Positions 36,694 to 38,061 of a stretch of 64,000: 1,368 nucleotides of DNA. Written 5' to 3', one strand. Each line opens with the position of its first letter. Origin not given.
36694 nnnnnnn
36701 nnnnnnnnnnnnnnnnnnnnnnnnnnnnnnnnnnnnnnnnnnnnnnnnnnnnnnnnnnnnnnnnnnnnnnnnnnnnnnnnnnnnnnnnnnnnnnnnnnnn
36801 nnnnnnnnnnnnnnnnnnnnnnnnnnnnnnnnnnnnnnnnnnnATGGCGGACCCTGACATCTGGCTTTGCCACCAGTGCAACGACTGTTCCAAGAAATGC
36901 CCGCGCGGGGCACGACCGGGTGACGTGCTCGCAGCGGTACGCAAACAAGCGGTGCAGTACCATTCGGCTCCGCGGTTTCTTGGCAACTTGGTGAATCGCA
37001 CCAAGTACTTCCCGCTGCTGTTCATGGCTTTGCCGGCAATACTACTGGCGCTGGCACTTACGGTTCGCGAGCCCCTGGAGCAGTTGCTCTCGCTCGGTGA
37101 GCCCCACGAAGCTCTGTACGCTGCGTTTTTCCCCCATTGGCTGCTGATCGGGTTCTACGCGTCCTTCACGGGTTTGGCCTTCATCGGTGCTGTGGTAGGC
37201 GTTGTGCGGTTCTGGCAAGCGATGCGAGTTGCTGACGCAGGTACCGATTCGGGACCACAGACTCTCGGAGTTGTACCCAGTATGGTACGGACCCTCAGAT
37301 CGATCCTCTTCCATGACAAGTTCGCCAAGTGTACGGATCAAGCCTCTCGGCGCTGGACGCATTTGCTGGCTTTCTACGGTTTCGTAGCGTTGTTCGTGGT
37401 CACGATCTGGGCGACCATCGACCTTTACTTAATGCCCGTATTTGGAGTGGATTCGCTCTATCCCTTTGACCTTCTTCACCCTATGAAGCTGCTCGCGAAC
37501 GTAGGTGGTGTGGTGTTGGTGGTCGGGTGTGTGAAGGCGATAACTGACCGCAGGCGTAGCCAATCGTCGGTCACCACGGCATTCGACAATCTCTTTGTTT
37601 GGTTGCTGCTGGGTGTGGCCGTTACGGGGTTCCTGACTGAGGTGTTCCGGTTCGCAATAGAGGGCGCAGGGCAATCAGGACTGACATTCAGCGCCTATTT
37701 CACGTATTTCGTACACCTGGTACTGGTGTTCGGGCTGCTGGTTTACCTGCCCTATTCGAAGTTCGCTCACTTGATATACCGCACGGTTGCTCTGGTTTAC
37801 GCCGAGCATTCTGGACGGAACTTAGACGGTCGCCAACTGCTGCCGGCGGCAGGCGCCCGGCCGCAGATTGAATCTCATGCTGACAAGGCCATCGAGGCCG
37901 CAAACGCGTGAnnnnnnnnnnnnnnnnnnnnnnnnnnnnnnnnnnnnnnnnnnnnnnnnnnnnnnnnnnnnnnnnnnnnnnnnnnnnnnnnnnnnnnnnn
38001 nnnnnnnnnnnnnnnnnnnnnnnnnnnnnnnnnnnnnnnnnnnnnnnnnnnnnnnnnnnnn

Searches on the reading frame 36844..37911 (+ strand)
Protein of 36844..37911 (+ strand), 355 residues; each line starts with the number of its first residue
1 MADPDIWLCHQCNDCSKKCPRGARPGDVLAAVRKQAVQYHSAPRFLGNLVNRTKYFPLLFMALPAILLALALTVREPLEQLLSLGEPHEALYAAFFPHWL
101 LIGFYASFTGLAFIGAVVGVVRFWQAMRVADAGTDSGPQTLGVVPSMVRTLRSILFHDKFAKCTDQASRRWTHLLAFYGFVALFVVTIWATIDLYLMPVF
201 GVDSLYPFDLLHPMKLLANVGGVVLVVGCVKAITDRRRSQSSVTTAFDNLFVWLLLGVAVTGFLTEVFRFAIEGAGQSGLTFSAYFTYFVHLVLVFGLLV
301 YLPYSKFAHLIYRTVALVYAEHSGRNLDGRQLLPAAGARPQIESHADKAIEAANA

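Call 8: search_protein_families(library=ncbifam, proteins=[window:36844-37911:+])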
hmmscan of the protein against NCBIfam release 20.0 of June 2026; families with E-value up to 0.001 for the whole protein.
window:36844-37911:+ (355 aa): 5 families
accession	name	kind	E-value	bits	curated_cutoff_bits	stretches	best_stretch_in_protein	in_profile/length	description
NF038018.1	qmoC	equivalog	2.3e-84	283.9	300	1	2-319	57-360/360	quinone-interacting membrane-bound oxidoreductase complex subunit QmoC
NF011607.0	PRK15033.1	subfamily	1.4e-28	100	524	1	8-320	68-374/389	tricarballylate utilization 4Fe-4S protein TcuB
TIGR02484.1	CitB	equivalog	5.7e-28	98.1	246.6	1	8-326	49-361/372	tricarballylate utilization 4Fe-4S protein TcuB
TIGR03290.1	CoB_CoM_SS_C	equivalog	4.7e-08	33.1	160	1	2-39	41-78/144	CoB--CoM heterodisulfide reductase subunit C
NF004616.0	PRK05950.1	subfamily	0.00085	18.5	228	0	5-38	202-235/238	succinate dehydrogenase iron-sulfur subunit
